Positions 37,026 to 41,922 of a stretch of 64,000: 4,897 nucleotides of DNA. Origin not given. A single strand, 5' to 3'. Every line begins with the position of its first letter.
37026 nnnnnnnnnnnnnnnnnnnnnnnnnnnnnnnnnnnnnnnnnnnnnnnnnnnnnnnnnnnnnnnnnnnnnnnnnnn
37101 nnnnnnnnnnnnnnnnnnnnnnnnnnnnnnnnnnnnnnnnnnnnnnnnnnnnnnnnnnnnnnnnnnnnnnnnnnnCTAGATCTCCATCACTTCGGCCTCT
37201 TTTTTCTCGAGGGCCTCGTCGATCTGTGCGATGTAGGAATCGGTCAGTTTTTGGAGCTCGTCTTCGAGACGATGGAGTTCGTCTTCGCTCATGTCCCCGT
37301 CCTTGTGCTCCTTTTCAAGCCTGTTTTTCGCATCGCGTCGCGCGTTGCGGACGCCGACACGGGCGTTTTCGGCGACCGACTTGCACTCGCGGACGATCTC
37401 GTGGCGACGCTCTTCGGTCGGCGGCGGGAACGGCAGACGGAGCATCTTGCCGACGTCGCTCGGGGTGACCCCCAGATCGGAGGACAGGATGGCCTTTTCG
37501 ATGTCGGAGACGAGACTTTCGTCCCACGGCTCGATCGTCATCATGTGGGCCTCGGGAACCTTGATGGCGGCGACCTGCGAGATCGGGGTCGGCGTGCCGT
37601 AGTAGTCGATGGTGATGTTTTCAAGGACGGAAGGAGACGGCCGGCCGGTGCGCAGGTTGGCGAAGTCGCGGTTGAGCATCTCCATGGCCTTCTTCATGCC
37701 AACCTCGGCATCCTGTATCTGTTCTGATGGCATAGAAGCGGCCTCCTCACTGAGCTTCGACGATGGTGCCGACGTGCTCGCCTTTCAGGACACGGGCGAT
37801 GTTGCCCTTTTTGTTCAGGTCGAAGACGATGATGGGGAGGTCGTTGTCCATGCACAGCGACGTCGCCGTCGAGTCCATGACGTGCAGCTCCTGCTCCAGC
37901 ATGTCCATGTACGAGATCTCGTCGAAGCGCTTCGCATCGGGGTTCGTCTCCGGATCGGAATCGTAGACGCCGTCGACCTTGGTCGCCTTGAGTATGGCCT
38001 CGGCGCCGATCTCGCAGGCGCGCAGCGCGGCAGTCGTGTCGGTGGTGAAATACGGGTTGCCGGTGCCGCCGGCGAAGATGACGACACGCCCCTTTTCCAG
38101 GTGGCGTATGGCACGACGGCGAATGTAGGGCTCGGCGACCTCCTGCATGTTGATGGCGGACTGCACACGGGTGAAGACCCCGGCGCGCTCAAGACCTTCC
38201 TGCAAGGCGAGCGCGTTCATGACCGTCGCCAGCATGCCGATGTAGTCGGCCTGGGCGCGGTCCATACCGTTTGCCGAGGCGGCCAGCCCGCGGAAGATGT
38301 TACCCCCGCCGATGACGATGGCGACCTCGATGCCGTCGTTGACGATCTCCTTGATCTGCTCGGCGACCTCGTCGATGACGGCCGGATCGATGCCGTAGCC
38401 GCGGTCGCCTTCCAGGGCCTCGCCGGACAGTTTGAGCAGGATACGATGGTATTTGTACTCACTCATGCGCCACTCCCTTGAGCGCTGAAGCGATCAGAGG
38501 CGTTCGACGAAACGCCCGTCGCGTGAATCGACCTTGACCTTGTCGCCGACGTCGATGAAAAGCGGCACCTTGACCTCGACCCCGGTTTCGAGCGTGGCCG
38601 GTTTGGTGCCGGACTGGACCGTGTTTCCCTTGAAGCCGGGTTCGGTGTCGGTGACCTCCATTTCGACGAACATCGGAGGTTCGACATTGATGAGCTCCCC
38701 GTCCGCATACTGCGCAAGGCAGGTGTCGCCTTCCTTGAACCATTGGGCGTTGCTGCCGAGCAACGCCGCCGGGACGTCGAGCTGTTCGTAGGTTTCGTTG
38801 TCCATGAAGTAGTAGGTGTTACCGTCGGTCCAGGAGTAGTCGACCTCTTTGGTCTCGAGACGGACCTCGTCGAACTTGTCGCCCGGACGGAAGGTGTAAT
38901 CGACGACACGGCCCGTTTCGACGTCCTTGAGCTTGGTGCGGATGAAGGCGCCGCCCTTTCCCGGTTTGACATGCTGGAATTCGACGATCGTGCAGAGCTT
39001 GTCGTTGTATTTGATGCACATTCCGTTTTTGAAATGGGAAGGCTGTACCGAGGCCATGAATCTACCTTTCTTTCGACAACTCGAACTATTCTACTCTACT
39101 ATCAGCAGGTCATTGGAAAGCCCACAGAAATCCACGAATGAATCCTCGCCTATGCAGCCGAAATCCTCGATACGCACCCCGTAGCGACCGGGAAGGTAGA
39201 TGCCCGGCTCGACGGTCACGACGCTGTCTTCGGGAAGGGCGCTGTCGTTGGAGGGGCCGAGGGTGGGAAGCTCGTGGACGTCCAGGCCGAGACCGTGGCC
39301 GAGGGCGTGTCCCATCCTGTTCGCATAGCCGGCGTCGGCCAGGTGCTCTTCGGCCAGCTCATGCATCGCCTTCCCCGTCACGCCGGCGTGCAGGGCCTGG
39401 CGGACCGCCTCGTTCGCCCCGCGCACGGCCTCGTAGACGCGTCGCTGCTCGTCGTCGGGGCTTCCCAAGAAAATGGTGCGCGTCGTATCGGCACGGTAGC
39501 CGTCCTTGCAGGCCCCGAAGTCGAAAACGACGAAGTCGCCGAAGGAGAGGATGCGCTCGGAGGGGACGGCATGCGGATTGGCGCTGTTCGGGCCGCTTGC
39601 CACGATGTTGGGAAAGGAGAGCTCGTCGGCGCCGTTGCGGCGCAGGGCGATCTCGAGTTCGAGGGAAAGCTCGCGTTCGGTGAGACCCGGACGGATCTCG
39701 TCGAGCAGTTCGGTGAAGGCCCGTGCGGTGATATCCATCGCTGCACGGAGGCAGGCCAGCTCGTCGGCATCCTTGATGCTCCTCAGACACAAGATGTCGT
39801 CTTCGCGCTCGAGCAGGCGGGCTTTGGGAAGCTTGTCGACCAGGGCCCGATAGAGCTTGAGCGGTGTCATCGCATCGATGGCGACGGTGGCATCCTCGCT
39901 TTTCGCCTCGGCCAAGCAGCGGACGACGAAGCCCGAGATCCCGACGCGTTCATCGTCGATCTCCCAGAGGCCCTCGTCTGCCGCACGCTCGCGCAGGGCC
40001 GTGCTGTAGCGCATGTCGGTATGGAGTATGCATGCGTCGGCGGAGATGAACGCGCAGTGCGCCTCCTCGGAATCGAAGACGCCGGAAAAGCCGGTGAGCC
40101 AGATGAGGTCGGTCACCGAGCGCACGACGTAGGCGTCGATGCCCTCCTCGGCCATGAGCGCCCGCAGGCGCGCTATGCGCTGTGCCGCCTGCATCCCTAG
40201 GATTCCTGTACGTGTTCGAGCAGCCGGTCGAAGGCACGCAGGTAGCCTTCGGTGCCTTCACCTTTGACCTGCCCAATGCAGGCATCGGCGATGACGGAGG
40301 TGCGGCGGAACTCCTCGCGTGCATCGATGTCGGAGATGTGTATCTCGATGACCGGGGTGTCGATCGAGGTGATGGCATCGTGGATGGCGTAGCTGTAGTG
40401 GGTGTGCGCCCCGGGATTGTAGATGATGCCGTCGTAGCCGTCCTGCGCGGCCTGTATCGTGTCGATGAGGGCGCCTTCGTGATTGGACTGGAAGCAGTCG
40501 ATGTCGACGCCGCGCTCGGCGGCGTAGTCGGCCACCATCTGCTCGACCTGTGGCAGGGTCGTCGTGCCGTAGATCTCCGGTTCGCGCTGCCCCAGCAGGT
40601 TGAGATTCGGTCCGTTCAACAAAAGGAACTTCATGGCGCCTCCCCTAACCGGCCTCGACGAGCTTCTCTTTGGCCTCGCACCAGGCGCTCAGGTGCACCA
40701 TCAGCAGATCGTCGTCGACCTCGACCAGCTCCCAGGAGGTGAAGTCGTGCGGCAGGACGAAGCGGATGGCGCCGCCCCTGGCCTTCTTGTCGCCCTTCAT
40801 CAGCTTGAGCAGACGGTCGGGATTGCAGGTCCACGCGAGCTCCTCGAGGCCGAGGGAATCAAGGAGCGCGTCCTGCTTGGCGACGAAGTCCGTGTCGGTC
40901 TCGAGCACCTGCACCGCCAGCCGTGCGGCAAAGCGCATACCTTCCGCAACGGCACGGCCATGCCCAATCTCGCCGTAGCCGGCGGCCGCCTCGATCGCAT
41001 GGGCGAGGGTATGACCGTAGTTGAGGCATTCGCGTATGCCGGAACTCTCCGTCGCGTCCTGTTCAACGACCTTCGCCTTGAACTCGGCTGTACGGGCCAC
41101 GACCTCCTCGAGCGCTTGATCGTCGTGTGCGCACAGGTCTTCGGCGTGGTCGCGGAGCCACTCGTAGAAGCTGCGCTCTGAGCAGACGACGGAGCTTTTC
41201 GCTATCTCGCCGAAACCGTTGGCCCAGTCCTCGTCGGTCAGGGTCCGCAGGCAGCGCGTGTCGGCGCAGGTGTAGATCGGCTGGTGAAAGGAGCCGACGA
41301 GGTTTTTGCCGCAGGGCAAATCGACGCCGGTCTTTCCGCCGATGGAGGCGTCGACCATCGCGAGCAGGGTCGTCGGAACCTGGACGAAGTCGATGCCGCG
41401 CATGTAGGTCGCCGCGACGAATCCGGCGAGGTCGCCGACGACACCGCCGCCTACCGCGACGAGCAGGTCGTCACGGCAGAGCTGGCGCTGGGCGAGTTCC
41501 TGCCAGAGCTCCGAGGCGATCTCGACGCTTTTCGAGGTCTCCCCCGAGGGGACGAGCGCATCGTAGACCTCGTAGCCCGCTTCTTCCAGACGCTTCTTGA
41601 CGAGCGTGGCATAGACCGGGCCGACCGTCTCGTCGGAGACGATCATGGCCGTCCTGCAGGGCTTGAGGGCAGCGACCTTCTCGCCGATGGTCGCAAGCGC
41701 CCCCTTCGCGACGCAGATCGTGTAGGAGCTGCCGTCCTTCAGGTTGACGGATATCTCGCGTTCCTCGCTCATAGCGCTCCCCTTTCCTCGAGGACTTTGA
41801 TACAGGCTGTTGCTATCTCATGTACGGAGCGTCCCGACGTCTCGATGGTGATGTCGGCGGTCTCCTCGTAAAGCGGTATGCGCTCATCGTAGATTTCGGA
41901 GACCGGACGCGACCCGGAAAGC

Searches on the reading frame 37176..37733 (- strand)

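Call 84: search_protein_families(library=pfam, proteins=[window:37176-37733:-], max_evalue=0.00001)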
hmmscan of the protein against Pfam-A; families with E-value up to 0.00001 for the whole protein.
window:37176-37733:- (185 aa): 1 family
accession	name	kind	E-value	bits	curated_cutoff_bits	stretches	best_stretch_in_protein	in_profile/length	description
PF01765.24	RRF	-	1e-65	221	29.7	1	20-183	1-164/164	Ribosome recycling factor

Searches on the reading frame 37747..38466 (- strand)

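Call 84: search_protein_families(library=pfam, proteins=[window:37747-38466:-], max_evalue=0.00001)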
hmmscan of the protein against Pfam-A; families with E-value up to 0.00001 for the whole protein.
window:37747-38466:- (239 aa): 1 family
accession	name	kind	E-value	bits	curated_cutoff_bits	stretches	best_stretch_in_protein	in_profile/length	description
PF00696.33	AA_kinase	-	1.8e-40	139.6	24.9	1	8-216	2-234/234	Amino acid kinase family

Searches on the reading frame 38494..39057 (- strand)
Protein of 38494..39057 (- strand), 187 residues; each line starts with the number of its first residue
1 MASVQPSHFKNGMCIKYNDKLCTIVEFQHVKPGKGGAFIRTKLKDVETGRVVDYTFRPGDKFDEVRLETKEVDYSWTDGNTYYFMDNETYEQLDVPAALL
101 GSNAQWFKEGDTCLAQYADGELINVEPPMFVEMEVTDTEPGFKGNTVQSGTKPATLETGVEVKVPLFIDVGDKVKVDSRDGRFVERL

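Call 84: search_protein_families(library=pfam, proteins=[window:38494-39057:-], max_evalue=0.00001)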
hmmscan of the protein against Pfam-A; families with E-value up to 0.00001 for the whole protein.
window:38494-39057:- (187 aa): 3 families
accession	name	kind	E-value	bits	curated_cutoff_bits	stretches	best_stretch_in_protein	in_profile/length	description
PF08207.18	EFP_N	-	1.2e-26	92.9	23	1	7-62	3-58/58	Elongation factor P (EF-P) KOW-like domain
PF09285.17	Elong-fact-P_C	-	2e-26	91.9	25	1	131-186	1-56/56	Elongation factor P, C-terminal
PF01132.26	EFP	-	1.2e-16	60.8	27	1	70-123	1-54/54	Elongation factor P (EF-P) OB domain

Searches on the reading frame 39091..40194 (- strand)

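Call 84: search_protein_families(library=pfam, proteins=[window:39091-40194:-], max_evalue=0.00001)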
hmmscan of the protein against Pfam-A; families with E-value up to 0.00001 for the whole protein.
window:39091-40194:- (367 aa): 2 families
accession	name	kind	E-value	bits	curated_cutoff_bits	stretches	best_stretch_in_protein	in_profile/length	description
PF00557.29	Peptidase_M24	-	2e-64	217.6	23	1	148-344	2-202/208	Metallopeptidase family M24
PF01321.24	Creatinase_N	-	9.9e-17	62.1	22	1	6-139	1-127/128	Creatinase/Prolidase N-terminal domain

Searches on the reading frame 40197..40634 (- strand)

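Call 84: search_protein_families(library=pfam, proteins=[window:40197-40634:-], max_evalue=0.00001)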
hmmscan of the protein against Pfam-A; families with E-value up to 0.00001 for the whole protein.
window:40197-40634:- (145 aa): 1 family
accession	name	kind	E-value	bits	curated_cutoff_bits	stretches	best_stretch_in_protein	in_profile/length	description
PF01220.24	DHquinase_II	-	6.5e-57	191.6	23.3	1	2-138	1-137/138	Dehydroquinase class II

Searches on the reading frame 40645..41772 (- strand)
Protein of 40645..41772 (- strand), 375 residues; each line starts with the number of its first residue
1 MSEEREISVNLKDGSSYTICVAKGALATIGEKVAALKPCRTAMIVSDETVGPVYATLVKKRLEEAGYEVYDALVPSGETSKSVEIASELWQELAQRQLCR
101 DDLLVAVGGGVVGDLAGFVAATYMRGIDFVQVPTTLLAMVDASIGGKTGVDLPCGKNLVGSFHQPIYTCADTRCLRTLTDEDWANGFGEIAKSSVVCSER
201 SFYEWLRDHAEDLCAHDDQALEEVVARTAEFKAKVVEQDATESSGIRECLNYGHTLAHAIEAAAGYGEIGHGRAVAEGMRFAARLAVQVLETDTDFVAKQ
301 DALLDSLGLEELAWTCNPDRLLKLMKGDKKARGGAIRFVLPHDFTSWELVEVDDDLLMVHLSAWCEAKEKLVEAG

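Call 84: search_protein_families(library=pfam, proteins=[window:40645-41772:-], max_evalue=0.00001)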
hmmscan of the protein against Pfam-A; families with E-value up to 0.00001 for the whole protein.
window:40645-41772:- (375 aa): 4 families
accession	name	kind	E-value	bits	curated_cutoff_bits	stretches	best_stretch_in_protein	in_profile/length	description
PF01761.26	DHQ_synthase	-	6.6e-46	155.1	24.2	1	73-183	3-113/115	3-dehydroquinate synthase N-terminal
PF24621.2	DHQS_C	-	9.1e-37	126.6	27.6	1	186-331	1-144/144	3-dehydroquinate synthase C-terminal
PF13685.12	Fe-ADH_2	-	5.6e-11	43.1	28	1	21-136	2-108/149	Iron-containing alcohol dehydrogenase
PF00465.25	Fe-ADH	-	3e-07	30.6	31.3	1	19-135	4-130/168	Iron-containing alcohol dehydrogenase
